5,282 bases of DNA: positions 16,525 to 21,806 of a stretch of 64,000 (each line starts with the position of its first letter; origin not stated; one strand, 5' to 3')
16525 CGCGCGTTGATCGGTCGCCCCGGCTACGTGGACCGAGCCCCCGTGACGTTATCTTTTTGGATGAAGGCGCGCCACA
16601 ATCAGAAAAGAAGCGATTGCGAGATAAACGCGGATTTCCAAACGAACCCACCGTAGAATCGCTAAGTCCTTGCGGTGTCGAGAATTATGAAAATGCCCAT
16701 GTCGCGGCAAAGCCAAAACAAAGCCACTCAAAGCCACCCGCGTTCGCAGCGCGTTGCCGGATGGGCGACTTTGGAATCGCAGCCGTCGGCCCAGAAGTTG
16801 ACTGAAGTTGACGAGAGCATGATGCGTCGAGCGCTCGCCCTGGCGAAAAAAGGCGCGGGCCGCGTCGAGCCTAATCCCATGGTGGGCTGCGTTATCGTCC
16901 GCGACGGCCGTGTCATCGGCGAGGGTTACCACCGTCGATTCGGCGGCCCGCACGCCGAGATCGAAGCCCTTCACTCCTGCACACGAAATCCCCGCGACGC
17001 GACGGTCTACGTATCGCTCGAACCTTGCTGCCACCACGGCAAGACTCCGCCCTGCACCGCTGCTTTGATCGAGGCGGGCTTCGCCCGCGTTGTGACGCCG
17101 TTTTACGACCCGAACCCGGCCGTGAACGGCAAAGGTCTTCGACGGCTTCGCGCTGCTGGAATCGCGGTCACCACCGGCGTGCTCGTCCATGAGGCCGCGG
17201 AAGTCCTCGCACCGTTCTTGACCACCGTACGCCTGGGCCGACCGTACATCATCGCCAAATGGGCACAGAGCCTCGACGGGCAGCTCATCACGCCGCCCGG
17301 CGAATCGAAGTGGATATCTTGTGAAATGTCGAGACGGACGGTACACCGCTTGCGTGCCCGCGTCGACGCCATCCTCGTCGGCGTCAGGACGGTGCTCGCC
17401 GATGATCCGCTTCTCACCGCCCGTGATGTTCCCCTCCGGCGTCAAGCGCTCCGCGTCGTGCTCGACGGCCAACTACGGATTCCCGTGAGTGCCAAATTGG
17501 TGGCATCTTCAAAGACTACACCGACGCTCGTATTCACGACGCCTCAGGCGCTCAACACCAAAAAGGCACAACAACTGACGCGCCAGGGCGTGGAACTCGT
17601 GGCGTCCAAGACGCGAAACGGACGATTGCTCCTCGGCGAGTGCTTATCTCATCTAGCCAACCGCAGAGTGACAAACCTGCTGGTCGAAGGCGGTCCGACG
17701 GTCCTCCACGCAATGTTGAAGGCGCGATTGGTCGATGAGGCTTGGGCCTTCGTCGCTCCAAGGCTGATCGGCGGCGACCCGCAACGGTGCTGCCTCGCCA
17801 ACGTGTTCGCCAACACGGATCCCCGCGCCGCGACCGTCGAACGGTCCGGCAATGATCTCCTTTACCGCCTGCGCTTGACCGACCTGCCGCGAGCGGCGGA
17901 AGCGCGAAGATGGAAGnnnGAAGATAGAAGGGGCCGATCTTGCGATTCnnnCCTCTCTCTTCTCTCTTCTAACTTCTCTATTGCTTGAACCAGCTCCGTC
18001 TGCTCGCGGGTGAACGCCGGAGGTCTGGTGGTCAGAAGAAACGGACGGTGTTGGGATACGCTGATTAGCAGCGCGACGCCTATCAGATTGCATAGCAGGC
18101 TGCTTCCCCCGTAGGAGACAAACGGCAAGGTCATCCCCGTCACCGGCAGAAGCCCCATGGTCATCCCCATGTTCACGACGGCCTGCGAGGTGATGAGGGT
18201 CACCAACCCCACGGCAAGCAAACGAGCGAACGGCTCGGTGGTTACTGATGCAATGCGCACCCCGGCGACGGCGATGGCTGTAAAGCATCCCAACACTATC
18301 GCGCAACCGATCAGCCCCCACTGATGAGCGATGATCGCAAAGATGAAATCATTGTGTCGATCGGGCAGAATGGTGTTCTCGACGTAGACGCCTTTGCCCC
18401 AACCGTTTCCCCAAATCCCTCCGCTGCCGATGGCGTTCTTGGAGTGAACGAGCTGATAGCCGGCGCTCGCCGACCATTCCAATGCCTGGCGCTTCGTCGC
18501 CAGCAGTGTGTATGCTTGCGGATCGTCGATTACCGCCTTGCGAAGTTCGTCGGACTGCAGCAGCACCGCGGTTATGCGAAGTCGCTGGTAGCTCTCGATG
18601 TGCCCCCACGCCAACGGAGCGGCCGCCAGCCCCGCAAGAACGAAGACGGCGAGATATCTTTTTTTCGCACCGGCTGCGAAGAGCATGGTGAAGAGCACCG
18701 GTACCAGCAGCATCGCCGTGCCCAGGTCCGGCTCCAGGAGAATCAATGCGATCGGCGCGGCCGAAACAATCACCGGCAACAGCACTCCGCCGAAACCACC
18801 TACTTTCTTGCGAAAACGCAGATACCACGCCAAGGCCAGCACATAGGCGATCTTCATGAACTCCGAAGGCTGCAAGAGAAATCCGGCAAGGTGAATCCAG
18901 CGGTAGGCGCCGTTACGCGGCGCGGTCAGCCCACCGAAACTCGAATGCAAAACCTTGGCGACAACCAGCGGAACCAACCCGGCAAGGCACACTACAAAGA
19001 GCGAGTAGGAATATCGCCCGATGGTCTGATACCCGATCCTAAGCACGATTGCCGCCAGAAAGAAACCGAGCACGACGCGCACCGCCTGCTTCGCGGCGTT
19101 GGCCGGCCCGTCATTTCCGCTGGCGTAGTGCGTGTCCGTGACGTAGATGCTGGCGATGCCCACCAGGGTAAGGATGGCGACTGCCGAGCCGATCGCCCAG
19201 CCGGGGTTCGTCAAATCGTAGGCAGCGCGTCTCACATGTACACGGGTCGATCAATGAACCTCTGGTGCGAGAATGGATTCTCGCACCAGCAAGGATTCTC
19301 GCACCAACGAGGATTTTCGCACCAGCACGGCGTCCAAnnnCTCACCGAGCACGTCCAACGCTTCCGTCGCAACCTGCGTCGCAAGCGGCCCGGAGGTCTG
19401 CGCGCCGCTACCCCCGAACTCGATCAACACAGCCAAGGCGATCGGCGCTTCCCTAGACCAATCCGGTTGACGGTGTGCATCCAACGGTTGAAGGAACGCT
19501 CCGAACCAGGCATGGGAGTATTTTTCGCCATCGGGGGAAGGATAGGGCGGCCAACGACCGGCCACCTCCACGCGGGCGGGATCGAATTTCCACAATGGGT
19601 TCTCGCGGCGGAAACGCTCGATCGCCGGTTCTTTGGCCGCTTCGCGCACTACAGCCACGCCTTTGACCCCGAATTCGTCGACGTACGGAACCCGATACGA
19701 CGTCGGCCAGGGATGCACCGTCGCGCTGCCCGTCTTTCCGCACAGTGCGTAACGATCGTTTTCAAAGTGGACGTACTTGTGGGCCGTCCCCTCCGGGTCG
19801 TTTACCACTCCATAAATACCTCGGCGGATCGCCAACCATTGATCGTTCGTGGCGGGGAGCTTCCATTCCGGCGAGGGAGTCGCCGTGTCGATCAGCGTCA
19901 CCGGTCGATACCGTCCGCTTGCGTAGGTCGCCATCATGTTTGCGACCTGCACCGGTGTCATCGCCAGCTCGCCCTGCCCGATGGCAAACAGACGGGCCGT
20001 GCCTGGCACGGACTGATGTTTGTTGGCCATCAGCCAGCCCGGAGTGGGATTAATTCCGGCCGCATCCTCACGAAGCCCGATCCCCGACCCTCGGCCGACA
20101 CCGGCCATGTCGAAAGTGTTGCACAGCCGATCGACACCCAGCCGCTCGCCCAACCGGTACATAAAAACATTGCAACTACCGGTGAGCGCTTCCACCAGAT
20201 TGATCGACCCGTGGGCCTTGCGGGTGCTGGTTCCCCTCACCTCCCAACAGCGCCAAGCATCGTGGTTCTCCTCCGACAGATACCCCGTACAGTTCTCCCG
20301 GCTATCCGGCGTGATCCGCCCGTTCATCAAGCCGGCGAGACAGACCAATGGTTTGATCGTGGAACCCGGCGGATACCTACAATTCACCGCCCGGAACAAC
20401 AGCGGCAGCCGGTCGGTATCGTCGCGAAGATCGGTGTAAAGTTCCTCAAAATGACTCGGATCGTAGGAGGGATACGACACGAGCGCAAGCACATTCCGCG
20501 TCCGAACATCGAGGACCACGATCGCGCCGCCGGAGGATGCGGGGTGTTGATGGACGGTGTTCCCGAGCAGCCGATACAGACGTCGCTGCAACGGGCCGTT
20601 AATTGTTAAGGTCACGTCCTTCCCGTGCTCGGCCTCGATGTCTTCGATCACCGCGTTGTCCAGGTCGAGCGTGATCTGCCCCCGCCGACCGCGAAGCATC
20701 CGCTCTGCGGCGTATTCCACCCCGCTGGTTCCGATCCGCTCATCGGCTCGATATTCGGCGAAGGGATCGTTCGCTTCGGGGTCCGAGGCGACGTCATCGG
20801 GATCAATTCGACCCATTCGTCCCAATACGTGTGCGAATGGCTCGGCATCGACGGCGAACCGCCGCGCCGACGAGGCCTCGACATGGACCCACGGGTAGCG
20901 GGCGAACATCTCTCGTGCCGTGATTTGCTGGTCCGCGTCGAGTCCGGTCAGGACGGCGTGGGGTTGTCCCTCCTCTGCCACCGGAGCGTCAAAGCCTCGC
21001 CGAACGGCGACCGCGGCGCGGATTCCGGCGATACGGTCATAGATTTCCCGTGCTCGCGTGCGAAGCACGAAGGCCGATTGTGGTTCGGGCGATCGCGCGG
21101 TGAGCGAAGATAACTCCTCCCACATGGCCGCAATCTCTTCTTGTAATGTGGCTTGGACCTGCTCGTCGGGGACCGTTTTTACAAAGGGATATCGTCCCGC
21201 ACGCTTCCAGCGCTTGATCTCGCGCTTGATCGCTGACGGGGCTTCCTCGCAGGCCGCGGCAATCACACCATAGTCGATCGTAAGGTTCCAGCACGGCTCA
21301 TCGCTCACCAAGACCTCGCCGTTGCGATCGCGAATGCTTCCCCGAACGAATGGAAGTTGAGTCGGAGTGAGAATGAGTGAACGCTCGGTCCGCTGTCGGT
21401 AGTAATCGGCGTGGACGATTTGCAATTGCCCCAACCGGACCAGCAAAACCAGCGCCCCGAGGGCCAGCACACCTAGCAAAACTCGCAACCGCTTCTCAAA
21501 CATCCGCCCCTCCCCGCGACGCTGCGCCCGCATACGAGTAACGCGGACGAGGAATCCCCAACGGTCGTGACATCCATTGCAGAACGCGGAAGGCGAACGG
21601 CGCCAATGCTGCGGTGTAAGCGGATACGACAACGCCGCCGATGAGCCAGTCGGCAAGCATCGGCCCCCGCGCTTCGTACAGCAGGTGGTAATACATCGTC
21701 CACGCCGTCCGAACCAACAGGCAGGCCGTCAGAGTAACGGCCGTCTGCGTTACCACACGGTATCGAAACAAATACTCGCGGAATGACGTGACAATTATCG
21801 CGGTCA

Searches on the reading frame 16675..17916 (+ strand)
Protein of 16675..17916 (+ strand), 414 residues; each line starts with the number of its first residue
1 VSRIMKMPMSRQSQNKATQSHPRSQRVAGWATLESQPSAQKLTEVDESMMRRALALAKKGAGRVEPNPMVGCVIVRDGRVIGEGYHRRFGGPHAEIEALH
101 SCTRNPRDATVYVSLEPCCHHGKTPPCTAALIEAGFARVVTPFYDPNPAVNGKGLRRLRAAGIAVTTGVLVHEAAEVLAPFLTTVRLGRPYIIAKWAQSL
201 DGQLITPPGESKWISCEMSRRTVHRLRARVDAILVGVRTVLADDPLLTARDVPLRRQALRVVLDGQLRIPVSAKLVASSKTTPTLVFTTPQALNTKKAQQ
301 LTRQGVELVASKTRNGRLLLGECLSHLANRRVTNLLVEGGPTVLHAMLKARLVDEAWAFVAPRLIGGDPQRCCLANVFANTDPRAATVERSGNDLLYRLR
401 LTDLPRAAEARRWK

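Call 55: search_protein_families(library=pfam, proteins=[window:16675-17916:+], max_evalue=0.001)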
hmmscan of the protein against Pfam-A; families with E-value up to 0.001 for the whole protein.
window:16675-17916:+ (414 aa): 3 families
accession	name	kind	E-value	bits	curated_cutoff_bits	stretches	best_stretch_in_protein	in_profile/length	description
PF01872.23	RibD_C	-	2.7e-45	155.1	24.1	1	190-396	1-196/197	RibD C-terminal domain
PF00383.29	dCMP_cyt_deam_1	-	3.6e-19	69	25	1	44-140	2-99/102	Cytidine and deoxycytidylate deaminase zinc-binding region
PF14437.12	MafB19-deam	-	9.6e-10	39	27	1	46-159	3-117/142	MafB19-like deaminase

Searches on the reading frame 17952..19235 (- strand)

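Call 56: search_protein_families(library=pfam, proteins=[window:17952-19235:-], max_evalue=0.001)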
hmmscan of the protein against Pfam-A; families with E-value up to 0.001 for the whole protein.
window:17952-19235:- (428 aa): 1 family
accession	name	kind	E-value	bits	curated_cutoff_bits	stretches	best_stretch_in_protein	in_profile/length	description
PF01098.24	FTSW_RODA_SPOVE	-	3.4e-83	280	26.4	1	16-397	8-354/356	Cell cycle protein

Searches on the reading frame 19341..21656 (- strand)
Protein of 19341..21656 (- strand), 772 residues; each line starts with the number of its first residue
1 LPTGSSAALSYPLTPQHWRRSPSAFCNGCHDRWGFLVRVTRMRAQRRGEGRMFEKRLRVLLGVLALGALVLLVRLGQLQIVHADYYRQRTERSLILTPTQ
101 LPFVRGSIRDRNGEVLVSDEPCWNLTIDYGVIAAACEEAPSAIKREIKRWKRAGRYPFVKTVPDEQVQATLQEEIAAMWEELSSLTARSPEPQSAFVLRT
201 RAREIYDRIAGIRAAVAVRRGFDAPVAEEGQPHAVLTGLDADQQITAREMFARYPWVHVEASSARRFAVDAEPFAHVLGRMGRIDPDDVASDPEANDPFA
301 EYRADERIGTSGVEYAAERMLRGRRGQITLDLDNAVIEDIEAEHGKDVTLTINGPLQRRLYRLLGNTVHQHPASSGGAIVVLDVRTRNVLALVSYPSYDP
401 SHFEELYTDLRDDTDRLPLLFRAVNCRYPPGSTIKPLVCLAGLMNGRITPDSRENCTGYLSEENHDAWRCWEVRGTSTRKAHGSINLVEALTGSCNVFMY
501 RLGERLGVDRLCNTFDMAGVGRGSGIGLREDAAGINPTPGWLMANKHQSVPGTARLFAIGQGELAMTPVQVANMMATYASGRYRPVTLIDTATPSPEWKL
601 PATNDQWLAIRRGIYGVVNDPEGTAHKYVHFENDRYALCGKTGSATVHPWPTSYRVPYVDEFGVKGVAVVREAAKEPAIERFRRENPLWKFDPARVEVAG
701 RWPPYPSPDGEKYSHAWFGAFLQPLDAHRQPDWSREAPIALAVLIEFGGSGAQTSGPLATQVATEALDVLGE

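Call 56: search_protein_families(library=pfam, proteins=[window:19341-21656:-], max_evalue=0.001)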
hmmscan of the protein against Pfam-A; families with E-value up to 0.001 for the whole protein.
window:19341-21656:- (772 aa): 2 families
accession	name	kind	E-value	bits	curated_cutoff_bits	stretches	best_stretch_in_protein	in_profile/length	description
PF00905.27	Transpeptidase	-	1.1e-46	159.8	22.1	1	377-647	1-244/299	Penicillin binding protein transpeptidase domain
PF03717.20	PBP_dimer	-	1.6e-16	61.7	24.4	1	105-334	6-171/180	Penicillin-binding Protein dimerisation domain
